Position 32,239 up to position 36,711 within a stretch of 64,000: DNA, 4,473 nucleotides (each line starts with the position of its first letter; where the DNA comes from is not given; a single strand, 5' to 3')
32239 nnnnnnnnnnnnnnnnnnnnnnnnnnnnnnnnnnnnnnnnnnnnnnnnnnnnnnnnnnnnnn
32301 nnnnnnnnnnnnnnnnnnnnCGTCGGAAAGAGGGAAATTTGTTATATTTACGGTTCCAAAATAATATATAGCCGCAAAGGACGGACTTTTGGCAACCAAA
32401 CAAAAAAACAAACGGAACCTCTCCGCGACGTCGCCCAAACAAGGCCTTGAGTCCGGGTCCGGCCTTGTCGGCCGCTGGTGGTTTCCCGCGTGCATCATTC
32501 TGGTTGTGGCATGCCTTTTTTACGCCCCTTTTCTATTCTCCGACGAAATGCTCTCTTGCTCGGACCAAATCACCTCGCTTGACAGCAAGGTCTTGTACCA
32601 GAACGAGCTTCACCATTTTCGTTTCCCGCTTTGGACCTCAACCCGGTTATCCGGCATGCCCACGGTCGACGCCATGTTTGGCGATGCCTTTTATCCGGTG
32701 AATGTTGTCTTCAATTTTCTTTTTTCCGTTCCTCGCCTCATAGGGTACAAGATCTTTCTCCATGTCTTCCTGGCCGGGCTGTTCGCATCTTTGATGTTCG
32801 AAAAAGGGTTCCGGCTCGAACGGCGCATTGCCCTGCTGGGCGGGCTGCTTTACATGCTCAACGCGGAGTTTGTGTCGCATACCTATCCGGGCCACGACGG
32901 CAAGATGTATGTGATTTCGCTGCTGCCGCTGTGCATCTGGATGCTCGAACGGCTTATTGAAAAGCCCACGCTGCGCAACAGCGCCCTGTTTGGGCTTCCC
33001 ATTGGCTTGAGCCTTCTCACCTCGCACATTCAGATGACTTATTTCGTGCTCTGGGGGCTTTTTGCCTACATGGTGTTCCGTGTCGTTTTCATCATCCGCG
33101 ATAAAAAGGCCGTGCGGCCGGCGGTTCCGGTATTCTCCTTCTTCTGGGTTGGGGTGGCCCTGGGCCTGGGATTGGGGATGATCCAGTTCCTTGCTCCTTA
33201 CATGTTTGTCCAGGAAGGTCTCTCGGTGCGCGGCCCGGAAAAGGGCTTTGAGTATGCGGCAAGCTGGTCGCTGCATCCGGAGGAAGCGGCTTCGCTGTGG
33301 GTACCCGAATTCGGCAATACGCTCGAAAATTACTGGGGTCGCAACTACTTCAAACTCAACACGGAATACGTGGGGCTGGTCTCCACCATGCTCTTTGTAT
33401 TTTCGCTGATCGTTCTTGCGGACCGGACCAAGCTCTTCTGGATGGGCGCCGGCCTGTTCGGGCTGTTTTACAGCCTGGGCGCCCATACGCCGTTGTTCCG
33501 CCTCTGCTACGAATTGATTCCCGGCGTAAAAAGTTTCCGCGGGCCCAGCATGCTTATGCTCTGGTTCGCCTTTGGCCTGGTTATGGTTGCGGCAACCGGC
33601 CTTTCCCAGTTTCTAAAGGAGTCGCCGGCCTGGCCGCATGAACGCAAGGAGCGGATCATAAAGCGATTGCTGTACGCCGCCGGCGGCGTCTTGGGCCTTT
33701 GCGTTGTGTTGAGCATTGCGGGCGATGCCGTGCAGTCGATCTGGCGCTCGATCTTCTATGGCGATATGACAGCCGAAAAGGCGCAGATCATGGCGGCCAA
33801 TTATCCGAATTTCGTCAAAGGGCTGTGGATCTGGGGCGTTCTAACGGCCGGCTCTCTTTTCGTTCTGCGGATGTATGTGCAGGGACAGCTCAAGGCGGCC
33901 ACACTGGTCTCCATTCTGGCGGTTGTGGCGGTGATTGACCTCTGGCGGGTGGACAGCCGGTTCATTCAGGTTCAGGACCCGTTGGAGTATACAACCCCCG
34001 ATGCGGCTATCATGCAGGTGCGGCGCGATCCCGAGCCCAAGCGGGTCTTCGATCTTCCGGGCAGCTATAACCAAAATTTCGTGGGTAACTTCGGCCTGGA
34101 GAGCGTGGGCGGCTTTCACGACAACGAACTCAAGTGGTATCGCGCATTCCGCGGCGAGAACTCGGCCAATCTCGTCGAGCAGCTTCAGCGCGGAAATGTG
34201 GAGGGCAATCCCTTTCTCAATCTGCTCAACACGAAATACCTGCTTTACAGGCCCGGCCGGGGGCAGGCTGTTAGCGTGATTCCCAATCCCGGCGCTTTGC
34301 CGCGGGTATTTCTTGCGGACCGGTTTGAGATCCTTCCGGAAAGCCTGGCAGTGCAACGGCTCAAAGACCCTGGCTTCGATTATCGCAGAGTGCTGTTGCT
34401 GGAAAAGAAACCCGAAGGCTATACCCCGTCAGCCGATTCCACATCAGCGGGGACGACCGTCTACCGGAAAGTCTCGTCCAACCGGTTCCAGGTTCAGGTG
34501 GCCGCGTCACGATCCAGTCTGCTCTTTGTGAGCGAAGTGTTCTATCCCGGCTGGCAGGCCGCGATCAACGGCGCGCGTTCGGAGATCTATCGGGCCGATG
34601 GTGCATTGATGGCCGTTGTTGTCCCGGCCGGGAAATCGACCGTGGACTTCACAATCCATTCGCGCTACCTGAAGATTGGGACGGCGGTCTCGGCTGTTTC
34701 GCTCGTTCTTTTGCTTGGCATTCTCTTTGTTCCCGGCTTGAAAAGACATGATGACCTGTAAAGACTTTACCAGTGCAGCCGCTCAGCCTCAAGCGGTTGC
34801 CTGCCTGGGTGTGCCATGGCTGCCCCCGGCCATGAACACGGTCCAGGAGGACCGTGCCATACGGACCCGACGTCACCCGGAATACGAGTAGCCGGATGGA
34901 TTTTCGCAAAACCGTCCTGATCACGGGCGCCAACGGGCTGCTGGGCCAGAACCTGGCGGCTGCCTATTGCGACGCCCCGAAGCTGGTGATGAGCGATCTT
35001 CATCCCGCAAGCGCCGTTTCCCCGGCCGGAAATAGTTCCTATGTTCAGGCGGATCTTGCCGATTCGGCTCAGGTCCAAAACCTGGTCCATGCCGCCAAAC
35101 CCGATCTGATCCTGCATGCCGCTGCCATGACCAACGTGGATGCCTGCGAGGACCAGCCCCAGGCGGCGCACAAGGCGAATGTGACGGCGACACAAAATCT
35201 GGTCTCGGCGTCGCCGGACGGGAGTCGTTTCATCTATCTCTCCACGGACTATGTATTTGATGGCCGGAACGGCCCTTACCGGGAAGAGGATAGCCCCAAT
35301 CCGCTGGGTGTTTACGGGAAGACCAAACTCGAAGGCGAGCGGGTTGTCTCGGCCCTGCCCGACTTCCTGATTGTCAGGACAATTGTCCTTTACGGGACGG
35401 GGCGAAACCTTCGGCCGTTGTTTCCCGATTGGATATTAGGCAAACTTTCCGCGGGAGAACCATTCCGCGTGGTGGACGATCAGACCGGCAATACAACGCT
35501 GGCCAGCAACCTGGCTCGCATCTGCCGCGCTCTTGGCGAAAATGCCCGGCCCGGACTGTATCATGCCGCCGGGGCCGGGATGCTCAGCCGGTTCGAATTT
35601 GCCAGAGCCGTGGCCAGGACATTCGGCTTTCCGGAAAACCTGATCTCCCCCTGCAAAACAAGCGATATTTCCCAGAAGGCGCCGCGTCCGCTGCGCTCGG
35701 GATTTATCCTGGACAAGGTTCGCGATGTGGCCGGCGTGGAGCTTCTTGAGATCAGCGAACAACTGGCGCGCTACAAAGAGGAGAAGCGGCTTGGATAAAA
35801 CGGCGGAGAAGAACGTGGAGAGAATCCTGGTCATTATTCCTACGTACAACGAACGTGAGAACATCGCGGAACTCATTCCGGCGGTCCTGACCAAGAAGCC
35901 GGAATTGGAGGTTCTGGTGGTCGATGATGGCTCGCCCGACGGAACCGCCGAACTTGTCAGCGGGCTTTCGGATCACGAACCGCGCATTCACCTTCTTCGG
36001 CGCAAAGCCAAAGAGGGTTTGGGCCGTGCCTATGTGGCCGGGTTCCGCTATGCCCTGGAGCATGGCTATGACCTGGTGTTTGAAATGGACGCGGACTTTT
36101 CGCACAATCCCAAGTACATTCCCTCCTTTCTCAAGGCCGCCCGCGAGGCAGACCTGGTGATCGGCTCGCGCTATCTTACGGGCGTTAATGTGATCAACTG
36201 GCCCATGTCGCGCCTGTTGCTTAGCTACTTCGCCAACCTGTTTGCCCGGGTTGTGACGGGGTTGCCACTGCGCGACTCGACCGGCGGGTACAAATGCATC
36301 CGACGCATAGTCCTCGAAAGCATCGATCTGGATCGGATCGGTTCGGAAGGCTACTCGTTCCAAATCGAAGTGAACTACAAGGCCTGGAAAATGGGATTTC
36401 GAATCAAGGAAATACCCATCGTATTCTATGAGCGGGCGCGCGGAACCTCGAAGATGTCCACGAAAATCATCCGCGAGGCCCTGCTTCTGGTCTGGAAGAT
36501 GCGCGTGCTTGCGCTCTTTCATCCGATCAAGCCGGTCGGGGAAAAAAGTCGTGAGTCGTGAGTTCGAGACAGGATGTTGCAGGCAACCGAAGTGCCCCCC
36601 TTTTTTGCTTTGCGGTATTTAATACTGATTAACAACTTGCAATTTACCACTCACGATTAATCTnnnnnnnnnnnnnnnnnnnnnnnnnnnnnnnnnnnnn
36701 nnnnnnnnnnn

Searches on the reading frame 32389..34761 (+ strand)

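Call 7: search_protein_families(library=pfam, proteins=[window:32389-34761:+], max_evalue=0.001)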
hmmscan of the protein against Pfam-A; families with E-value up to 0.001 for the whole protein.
window:32389-34761:+ (790 aa): 1 family
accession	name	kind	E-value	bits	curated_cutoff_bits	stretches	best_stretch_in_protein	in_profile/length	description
PF09586.16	YfhO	-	5.3e-13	48.7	28.5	1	682-768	748-835/835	Bacterial membrane protein YfhO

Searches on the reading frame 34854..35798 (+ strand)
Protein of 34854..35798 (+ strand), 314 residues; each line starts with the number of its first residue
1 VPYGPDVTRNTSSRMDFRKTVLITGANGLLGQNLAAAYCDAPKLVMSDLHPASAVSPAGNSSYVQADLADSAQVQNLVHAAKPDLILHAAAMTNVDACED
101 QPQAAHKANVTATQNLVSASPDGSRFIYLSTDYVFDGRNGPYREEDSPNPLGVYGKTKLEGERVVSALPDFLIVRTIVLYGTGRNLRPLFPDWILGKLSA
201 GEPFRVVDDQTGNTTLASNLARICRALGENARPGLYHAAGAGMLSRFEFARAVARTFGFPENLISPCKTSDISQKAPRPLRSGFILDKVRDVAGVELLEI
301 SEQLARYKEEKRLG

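Call 7: search_protein_families(library=pfam, proteins=[window:34854-35798:+], max_evalue=0.001)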
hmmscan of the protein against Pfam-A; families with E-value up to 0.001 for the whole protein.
window:34854-35798:+ (314 aa): 6 families
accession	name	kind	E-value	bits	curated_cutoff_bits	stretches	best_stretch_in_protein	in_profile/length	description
PF04321.23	RmlD_sub_bind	-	2.2e-68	230.8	27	1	20-308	2-282/287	RmlD substrate binding domain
PF01370.27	Epimerase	-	2.3e-23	83.3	20.9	1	21-209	1-204/240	NAD dependent epimerase/dehydratase family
PF16363.11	GDP_Man_Dehyd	-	9.2e-15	55.4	27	1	22-166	1-165/332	GDP-mannose 4,6 dehydratase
PF02719.21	Polysacc_synt_2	-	1.3e-12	48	20.2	1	21-135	1-132/293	Polysaccharide biosynthesis protein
PF01073.25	3Beta_HSD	-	6.2e-08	32.4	22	1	22-165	1-157/280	3-beta hydroxysteroid dehydrogenase/isomerase family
PF07993.18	NAD_binding_4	-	7.8e-06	25.7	20.1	1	74-166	82-189/258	Male sterility protein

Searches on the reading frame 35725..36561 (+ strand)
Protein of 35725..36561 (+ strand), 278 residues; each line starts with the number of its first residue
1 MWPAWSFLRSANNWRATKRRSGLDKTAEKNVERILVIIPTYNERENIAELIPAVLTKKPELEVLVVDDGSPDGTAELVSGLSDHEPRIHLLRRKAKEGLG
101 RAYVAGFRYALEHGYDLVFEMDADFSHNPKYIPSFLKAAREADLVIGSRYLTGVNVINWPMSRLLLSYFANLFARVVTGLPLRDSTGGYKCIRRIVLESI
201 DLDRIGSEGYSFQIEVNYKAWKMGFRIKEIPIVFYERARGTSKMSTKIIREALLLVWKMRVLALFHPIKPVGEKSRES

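Call 7: search_protein_families(library=pfam, proteins=[window:35725-36561:+], max_evalue=0.001)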
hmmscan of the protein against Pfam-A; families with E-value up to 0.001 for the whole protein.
window:35725-36561:+ (278 aa): 3 families
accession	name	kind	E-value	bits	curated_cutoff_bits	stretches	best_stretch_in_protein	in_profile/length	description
PF00535.33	Glycos_transf_2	-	5.8e-31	108.1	23.3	1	36-199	2-166/168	Glycosyl transferase family 2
PF10111.15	Glyco_tranf_2_2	-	2.4e-06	27.7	27.3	1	36-129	2-96/276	Glycosyltransferase like family 2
PF13641.12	Glyco_tranf_2_3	-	0.00027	21.4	27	1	33-141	2-113/230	Glycosyltransferase like family 2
